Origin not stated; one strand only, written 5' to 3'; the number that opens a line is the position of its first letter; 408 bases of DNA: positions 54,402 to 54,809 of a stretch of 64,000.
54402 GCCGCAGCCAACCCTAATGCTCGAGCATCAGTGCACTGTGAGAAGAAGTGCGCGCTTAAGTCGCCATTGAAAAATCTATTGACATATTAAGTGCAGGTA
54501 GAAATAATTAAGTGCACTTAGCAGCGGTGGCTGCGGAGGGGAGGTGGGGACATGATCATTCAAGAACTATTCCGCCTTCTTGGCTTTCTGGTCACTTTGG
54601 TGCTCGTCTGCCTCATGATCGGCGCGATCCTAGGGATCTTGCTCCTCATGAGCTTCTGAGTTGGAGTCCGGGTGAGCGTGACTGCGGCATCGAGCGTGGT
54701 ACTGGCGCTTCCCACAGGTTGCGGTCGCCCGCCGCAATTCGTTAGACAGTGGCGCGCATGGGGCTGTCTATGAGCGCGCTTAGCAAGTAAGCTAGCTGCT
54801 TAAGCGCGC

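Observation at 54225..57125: AT-shifted 2.7-kb islet bracketed by an intact aminotransferase gene and a decayed copy of that gene's own 5' end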

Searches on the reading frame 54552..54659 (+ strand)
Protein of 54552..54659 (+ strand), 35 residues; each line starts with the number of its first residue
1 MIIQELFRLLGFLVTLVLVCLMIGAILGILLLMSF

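Call 7: search_protein_families(library=pfam, proteins=[window:54552-54659:+], max_evalue=0.01)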
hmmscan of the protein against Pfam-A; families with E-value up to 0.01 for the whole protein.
window:54552-54659:+ (35 aa): 0 families

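Call 33: search_protein_families(library=padloc, proteins=[window:54552-54659:+], max_evalue=1)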
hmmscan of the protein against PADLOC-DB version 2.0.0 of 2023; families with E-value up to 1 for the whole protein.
window:54552-54659:+ (35 aa): 0 families

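Call 34: search_protein_families(library=ncbifam, proteins=[window:54552-54659:+], max_evalue=0.01)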
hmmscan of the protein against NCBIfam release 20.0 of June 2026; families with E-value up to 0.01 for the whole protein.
window:54552-54659:+ (35 aa): 0 families

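Call 35: search_protein_families(library=phrogs, proteins=[window:54552-54659:+], max_evalue=0.1)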
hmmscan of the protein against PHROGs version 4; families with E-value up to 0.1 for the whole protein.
window:54552-54659:+ (35 aa): 0 families
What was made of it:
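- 54552..54659 (+): 35-aa hydrophobic, single-TM-like peptide gene (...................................), preceded by GGAGG. No family hit in any library (calls 7, 33-35).
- On DDE transposon or insertion sequence: No transposase family hit (calls 7, 33-35).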
